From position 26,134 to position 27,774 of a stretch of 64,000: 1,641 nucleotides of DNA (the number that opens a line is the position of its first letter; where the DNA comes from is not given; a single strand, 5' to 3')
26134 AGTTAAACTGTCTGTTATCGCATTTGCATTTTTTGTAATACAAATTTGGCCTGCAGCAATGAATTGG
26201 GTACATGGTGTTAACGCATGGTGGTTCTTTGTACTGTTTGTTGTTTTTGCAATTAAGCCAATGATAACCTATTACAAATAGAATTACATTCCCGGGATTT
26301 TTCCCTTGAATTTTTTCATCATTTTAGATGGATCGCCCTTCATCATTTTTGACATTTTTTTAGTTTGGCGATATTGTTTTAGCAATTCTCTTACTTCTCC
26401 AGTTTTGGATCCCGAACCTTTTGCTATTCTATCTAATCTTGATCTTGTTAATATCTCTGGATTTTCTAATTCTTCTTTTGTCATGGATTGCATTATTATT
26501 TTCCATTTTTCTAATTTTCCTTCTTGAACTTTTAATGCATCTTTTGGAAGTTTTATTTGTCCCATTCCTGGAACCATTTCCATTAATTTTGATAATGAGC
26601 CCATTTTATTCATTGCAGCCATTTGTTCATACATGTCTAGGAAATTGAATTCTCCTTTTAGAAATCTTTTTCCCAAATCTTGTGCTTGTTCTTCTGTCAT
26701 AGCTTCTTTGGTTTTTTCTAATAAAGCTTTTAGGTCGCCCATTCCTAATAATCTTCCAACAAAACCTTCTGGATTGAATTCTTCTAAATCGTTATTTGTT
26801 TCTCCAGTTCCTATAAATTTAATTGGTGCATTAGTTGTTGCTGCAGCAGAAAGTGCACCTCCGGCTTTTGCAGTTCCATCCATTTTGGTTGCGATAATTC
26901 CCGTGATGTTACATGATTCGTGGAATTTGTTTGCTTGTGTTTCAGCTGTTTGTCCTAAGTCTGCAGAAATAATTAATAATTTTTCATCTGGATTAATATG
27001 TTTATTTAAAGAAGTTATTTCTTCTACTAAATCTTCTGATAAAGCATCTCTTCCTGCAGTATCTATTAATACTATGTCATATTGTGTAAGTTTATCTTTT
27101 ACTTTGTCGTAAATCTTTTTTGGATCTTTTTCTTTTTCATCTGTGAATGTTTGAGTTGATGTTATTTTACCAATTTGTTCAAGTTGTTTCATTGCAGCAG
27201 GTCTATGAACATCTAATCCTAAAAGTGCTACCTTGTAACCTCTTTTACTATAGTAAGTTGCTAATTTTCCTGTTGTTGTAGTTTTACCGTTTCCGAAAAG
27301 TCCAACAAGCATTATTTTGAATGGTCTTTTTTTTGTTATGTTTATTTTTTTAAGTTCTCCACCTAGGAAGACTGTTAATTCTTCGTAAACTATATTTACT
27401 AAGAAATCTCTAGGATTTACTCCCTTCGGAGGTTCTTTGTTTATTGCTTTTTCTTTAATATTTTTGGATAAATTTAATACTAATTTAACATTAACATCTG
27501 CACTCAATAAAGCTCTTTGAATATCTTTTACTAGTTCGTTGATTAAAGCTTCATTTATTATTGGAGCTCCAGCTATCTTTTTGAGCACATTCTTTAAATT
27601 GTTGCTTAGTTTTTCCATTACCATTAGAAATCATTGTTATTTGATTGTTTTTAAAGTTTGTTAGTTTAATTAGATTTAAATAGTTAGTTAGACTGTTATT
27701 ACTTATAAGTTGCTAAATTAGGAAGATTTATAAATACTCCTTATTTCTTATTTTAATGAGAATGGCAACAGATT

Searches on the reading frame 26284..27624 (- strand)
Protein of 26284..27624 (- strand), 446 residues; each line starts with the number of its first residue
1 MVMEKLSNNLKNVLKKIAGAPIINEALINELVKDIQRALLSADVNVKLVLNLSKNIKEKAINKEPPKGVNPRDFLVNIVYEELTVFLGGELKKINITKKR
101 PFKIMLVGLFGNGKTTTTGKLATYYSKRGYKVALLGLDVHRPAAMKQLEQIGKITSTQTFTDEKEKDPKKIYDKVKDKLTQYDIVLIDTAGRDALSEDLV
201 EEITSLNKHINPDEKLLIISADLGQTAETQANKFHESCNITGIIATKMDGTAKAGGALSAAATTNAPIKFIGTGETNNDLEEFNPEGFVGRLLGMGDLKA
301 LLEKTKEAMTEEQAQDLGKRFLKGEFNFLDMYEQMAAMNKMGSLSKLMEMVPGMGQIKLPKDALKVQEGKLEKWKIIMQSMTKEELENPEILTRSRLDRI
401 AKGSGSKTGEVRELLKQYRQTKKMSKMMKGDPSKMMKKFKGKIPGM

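Call 61: search_protein_families(library=pfam, proteins=[window:26284-27624:-], max_evalue=0.0001)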
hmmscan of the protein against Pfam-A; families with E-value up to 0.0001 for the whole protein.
window:26284-27624:- (446 aa): 4 families
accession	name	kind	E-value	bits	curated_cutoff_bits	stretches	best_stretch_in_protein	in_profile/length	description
PF00448.28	SRP54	-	2.4e-63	213.8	22.7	1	102-294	2-196/196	SRP54-type protein, GTPase domain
PF02978.25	SRP_SPB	-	2.5e-30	105.1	27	1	325-424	1-90/91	Signal peptide binding domain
PF02881.24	SRP54_N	-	2.4e-18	66.5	22.4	1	6-83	1-75/75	SRP54-type protein, helical bundle domain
PF01656.29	CbiA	-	7.4e-09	36.1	25.4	1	111-272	9-107/125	CobQ/CobB/MinD/ParA nucleotide binding domain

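Call 68: find_encoding_contigs(protein=window:26284-27624:-, flank=10000, max_places=10)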
Protein window:26284-27624:- (446 aa): 24 contigs read that carry it; 10 places shown.
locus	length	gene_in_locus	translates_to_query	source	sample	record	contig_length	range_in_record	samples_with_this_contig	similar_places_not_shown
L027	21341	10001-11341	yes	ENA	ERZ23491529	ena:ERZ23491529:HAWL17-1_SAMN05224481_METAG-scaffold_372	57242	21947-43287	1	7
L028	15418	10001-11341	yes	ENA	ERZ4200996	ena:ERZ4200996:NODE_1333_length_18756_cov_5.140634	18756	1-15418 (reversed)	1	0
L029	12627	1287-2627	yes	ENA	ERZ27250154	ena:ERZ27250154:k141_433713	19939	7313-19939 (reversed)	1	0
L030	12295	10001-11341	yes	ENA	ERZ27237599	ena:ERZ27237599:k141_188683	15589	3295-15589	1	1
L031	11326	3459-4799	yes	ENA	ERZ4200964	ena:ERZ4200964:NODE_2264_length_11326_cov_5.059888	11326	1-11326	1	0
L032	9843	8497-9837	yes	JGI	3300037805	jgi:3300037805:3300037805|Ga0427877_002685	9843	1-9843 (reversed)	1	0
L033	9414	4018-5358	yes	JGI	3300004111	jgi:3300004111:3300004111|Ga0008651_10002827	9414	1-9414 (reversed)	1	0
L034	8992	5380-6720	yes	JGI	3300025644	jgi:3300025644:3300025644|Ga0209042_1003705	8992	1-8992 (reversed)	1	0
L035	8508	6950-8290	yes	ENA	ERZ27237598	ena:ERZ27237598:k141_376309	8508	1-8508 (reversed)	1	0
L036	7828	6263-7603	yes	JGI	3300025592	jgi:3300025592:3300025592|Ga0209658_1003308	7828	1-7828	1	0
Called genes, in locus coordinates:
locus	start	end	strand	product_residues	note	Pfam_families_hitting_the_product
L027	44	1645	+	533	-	PF00118:Cpn60_TCP1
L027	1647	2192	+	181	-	-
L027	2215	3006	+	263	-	-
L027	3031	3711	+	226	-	PF00227:Proteasome (weak)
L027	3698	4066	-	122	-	-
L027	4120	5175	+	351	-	PF02881:SRP54_N (weak), PF06414:Zeta_toxin (weak), PF00448:SRP54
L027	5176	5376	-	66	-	-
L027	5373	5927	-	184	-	-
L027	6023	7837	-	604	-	-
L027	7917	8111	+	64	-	PF18893:DUF5652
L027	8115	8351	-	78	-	-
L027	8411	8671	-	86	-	-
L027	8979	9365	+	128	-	-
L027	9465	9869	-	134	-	-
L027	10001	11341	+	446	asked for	PF02881:SRP54_N, PF00448:SRP54, PF01656:CbiA, PF02978:SRP_SPB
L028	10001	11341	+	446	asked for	PF02881:SRP54_N, PF00448:SRP54, PF01656:CbiA, PF02978:SRP_SPB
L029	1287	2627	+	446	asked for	PF02881:SRP54_N, PF00448:SRP54, PF01656:CbiA, PF02978:SRP_SPB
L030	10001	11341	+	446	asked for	PF02881:SRP54_N, PF00448:SRP54, PF01656:CbiA, PF02978:SRP_SPB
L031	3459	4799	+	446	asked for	PF02881:SRP54_N, PF00448:SRP54, PF01656:CbiA, PF02978:SRP_SPB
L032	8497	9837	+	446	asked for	PF02881:SRP54_N, PF00448:SRP54, PF01656:CbiA, PF02978:SRP_SPB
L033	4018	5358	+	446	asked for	PF02881:SRP54_N, PF00448:SRP54, PF01656:CbiA, PF02978:SRP_SPB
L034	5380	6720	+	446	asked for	PF02881:SRP54_N, PF00448:SRP54, PF01656:CbiA, PF02978:SRP_SPB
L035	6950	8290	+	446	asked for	PF02881:SRP54_N, PF00448:SRP54, PF01656:CbiA, PF02978:SRP_SPB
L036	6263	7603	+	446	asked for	PF02881:SRP54_N, PF00448:SRP54, PF01656:CbiA, PF02978:SRP_SPB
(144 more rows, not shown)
